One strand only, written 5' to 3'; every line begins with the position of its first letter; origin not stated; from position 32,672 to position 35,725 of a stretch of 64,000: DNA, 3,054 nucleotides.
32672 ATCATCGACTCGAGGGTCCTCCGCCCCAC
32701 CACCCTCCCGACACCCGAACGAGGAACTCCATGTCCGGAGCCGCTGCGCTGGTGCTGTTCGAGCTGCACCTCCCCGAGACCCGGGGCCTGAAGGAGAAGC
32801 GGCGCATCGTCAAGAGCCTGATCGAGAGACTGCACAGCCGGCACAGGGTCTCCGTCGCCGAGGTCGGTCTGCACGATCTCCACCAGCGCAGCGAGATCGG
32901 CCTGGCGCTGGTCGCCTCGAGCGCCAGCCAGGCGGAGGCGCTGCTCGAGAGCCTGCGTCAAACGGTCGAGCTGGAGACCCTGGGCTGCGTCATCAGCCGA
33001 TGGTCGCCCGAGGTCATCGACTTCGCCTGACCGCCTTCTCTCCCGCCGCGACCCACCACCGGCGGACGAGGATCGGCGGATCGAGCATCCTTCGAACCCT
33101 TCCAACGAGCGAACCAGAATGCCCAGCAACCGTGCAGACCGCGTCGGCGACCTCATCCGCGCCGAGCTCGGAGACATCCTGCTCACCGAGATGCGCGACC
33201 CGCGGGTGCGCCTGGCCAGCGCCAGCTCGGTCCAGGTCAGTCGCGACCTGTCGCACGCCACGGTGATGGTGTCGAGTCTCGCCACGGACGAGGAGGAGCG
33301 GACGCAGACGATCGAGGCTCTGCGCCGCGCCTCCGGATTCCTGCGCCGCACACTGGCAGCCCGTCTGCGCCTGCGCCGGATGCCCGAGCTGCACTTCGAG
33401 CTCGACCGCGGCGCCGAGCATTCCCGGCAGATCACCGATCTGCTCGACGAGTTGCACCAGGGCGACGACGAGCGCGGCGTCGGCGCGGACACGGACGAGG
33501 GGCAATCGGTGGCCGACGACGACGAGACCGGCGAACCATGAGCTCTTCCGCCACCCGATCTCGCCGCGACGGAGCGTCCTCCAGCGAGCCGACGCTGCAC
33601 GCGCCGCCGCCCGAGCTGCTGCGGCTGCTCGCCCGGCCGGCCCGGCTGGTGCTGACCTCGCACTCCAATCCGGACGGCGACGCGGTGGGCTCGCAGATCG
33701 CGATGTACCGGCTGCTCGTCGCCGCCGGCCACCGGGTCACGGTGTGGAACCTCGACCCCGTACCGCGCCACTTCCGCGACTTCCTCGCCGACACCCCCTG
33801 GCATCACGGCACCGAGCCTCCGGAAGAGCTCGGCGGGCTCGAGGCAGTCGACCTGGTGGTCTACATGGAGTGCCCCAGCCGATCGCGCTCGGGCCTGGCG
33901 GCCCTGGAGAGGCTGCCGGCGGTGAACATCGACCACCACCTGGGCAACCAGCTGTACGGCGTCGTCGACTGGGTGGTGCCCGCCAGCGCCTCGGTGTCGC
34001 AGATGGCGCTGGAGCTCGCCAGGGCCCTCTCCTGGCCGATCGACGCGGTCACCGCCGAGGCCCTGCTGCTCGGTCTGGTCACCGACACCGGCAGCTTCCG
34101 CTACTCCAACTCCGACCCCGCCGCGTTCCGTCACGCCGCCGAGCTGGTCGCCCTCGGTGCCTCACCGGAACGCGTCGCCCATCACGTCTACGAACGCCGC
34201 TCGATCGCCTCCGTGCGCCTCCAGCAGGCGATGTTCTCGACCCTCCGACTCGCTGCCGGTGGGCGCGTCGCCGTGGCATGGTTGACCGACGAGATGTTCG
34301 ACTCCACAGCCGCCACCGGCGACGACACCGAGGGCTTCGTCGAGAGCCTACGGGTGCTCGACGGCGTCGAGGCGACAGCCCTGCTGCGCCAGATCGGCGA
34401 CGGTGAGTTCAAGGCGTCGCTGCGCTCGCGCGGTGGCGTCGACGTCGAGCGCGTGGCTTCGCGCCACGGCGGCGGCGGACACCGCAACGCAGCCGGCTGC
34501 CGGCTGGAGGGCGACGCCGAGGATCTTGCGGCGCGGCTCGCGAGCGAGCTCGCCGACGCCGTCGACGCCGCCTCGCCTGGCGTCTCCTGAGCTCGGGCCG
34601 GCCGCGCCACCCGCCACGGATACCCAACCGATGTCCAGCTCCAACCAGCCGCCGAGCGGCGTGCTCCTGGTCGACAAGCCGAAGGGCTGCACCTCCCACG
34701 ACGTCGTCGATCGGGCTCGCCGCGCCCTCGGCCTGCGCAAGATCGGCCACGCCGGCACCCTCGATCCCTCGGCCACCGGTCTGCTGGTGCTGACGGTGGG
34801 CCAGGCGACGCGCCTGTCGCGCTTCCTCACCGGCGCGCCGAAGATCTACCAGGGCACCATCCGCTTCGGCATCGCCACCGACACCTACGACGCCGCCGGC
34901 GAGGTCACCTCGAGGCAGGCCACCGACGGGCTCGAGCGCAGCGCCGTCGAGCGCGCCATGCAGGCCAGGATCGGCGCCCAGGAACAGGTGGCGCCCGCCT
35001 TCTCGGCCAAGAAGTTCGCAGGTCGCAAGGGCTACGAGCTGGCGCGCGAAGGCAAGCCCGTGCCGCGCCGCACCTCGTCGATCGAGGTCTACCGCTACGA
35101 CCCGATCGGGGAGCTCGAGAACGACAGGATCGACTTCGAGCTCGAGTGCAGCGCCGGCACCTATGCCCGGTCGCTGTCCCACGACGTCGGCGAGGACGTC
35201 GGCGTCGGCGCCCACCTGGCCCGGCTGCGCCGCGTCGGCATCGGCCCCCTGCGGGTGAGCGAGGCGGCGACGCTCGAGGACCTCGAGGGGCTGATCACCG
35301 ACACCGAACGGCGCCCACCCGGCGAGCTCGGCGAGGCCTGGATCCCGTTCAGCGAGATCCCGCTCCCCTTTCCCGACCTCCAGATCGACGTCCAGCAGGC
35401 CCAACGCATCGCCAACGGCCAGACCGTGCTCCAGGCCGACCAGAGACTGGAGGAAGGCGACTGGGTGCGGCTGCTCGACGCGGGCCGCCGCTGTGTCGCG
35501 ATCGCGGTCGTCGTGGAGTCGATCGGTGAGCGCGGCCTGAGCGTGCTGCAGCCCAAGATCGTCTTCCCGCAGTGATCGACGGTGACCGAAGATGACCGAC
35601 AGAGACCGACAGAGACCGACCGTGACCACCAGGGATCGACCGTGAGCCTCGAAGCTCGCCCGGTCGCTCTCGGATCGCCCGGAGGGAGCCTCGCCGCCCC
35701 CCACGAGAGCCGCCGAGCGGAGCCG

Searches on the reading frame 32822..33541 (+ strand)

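Call 35: search_protein_families(library=pfam, proteins=[window:32822-33541:+], max_evalue=0.0001)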
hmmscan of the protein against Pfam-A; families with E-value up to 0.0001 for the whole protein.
window:32822-33541:+ (239 aa): 1 family
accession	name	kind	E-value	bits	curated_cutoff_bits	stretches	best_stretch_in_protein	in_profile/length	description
PF02033.23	RBFA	-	6.2e-29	100.8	34.7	1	104-208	1-105/105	Ribosome-binding factor A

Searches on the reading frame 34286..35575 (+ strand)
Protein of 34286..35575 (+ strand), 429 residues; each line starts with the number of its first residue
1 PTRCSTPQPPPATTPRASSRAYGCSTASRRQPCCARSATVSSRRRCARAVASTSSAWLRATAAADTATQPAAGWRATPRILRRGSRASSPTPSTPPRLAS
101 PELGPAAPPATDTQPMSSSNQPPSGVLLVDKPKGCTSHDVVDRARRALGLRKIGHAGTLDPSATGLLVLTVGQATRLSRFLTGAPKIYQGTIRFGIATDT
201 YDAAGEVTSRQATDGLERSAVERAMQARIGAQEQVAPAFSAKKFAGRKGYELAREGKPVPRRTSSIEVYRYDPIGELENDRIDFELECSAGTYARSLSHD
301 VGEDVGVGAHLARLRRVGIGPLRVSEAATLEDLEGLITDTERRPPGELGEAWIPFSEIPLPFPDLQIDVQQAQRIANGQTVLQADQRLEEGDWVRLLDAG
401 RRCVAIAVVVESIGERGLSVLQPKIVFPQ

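Call 35: search_protein_families(library=pfam, proteins=[window:34286-35575:+], max_evalue=0.0001)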
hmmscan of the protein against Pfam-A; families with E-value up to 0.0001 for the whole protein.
window:34286-35575:+ (429 aa): 3 families
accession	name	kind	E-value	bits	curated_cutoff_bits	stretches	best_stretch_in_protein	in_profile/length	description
PF01509.24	TruB_N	-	4.3e-45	154.2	27.3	1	145-293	1-148/149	TruB family pseudouridylate synthase (N terminal domain)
PF16198.10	TruB_C_2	-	8.5e-10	39.1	29.3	1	295-337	1-43/66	tRNA pseudouridylate synthase B C-terminal domain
PF09157.17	TruB-C_2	-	2.8e-06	27.6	21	1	363-407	1-43/57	Pseudouridine synthase II TruB, C-terminal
